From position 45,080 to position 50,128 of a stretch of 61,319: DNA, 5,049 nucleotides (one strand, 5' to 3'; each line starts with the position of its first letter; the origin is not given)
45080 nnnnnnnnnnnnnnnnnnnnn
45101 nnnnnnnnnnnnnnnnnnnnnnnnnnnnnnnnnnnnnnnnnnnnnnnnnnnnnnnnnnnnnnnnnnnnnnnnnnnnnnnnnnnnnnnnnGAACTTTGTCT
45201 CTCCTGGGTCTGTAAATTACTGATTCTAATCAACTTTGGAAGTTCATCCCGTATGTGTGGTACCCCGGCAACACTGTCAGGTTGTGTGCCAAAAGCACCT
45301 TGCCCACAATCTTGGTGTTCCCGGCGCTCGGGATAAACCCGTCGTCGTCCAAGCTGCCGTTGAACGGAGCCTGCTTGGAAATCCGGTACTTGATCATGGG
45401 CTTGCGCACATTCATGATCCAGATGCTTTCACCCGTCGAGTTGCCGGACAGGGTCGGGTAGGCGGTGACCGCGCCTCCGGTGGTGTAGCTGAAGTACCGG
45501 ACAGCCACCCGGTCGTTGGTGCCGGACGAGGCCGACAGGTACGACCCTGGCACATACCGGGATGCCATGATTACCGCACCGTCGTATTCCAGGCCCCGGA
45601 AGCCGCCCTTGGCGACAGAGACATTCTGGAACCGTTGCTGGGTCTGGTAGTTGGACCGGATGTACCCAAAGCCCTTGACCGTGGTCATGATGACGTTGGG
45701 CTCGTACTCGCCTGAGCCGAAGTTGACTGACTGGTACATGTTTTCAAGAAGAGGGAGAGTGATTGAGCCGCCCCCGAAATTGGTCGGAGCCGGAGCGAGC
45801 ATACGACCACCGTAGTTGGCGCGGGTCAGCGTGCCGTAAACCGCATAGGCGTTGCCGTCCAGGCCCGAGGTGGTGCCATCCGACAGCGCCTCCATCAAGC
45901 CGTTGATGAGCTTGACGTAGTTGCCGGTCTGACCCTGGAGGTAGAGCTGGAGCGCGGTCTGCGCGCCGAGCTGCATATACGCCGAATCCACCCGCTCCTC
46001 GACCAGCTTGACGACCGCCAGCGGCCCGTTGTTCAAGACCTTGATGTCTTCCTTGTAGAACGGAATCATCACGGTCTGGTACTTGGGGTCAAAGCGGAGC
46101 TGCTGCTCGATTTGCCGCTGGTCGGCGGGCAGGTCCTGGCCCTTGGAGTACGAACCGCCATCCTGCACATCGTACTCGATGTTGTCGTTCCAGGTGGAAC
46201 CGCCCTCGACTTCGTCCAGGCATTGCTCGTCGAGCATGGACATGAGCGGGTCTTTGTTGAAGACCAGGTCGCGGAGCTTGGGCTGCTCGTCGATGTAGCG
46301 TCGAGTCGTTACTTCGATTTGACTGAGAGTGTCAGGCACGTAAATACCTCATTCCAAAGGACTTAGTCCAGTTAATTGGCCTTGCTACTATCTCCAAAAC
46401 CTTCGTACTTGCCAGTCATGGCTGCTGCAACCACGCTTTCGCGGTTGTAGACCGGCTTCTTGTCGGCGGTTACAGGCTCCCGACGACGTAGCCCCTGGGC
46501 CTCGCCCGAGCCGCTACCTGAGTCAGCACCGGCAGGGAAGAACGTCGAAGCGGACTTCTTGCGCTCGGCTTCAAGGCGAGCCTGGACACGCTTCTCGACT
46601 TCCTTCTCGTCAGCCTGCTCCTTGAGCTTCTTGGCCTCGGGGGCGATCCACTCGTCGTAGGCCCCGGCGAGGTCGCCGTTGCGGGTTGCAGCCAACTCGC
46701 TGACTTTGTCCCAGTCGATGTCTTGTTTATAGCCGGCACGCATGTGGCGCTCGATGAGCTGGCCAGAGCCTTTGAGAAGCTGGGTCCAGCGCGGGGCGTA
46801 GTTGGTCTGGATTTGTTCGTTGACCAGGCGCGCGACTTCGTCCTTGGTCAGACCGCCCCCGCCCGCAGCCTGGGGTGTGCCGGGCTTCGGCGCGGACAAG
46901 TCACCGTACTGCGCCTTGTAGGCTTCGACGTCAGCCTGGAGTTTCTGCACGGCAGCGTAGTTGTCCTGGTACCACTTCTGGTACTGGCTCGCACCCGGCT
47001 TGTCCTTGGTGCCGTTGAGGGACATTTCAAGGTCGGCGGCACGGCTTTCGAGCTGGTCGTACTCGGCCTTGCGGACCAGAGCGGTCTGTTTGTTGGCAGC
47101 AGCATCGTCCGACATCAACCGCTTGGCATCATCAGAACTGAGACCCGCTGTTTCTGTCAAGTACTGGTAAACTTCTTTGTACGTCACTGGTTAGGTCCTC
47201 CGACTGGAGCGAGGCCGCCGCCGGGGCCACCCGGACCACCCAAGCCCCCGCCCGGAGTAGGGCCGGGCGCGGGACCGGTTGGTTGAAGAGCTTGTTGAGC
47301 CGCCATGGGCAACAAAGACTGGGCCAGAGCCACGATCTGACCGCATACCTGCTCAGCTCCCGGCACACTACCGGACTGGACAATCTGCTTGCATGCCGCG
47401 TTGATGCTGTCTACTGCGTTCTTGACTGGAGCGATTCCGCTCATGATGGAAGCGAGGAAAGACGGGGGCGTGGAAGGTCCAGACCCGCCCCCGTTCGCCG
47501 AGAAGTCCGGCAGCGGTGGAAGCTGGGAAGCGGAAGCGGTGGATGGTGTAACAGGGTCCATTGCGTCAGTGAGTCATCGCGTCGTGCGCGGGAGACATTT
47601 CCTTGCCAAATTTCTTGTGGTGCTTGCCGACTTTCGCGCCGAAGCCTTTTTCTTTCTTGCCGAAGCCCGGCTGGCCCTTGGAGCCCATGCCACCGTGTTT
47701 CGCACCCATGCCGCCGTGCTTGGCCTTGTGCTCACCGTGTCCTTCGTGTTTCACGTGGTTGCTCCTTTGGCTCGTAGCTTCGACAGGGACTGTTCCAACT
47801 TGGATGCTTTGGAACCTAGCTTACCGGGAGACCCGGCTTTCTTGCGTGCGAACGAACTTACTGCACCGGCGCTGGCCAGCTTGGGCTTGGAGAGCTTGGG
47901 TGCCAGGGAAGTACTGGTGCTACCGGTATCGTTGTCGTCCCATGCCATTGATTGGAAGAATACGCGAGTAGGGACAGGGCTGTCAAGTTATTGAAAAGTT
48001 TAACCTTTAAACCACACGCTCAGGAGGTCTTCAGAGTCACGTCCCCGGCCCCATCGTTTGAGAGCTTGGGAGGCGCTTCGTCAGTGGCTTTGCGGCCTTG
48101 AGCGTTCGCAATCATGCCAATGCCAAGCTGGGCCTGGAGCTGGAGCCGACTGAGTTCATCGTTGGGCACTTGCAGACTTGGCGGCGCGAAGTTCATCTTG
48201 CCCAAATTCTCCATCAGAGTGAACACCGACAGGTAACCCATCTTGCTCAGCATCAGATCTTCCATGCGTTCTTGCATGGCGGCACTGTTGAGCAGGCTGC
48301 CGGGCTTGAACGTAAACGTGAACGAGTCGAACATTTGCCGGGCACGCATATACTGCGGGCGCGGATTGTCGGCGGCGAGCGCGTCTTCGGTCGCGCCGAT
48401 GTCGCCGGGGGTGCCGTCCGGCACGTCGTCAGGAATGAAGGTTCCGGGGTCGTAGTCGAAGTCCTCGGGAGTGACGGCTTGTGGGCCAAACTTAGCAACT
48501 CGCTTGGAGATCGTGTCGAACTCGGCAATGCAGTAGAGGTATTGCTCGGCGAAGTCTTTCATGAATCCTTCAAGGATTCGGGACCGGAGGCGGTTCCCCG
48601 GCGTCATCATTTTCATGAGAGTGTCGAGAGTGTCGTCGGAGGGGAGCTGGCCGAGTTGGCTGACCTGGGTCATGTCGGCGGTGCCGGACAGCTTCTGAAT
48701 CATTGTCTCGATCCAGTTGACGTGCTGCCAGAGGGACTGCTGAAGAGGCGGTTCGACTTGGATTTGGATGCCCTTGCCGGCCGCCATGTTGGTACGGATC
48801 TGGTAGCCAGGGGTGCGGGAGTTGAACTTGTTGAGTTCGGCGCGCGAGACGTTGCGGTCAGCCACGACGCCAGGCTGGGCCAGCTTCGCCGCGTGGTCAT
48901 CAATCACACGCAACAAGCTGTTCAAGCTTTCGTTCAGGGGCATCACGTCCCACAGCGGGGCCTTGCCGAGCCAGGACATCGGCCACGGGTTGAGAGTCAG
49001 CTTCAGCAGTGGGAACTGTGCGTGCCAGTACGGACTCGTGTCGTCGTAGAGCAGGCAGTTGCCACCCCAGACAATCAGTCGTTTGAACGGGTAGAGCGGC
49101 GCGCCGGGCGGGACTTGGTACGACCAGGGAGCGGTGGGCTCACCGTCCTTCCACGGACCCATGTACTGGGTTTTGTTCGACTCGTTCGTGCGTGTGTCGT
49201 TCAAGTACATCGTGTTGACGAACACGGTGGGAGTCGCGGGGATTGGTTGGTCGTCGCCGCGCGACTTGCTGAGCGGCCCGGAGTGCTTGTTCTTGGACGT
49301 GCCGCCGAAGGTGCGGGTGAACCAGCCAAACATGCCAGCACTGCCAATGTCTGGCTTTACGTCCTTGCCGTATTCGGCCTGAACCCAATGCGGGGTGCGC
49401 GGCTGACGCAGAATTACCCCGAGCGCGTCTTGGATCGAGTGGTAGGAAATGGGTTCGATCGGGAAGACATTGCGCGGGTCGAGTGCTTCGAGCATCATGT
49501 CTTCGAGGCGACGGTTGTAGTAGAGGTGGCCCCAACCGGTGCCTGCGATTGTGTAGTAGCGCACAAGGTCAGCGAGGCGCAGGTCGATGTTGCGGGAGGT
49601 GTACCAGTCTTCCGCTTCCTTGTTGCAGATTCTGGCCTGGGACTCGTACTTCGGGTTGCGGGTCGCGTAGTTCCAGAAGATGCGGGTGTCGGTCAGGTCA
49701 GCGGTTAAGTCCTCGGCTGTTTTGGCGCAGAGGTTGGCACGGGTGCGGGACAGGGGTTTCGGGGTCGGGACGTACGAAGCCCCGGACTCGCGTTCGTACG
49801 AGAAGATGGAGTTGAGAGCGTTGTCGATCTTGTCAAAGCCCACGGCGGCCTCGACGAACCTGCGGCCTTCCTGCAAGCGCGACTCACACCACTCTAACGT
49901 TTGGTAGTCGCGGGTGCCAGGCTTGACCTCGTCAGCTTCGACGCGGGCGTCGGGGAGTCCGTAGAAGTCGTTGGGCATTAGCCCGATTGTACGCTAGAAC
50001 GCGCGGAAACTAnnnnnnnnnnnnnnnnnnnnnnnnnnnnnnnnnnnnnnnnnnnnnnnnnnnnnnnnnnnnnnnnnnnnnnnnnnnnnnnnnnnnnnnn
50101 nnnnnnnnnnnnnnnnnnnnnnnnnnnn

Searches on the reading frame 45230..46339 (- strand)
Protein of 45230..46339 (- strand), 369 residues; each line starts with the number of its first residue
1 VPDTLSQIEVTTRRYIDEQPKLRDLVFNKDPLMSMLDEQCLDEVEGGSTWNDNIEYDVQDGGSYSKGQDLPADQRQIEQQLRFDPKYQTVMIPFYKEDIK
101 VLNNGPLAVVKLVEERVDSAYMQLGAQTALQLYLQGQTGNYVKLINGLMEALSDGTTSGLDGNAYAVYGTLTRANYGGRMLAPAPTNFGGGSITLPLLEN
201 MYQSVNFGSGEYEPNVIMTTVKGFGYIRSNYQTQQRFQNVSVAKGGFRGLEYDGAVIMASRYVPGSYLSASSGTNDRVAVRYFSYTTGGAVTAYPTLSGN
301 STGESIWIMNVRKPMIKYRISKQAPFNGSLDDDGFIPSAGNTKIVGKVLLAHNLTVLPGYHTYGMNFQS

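Call 30: search_protein_families(library=phrogs, proteins=[window:45230-46339:-], max_evalue=0.00001)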
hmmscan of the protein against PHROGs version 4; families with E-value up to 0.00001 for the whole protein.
window:45230-46339:- (369 aa): 1 family
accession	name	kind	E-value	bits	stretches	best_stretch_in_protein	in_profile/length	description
phrog_9953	-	head and packaging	1.5e-16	61.7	1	4-259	8-257/329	major head protein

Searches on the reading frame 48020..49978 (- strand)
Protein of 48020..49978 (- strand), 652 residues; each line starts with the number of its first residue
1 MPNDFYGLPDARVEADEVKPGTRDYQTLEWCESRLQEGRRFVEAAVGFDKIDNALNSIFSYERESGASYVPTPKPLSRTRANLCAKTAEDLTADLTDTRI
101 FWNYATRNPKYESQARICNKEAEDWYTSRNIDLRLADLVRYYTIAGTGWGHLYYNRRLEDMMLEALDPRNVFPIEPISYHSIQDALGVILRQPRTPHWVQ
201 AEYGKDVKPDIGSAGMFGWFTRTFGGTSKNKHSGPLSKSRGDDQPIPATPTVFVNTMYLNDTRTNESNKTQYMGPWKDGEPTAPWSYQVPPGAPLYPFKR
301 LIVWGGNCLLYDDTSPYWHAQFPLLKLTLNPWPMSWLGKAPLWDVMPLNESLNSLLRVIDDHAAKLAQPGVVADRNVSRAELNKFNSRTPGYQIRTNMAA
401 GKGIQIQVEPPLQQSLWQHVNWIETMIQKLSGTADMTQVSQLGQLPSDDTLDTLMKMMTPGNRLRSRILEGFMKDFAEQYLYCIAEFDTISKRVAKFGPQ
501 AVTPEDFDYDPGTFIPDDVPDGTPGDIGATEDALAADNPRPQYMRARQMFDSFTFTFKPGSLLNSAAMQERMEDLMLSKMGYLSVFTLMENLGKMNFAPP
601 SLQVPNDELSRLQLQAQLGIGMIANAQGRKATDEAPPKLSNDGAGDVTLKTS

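Call 30: search_protein_families(library=phrogs, proteins=[window:48020-49978:-], max_evalue=0.00001)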
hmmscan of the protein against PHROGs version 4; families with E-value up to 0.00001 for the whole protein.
window:48020-49978:- (652 aa): 2 families
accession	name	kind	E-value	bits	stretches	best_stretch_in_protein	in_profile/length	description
phrog_156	-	head and packaging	2e-10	40.7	1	79-438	61-412/681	portal protein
phrog_1216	-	head and packaging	7.3e-06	25.8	0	302-489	321-514/714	portal protein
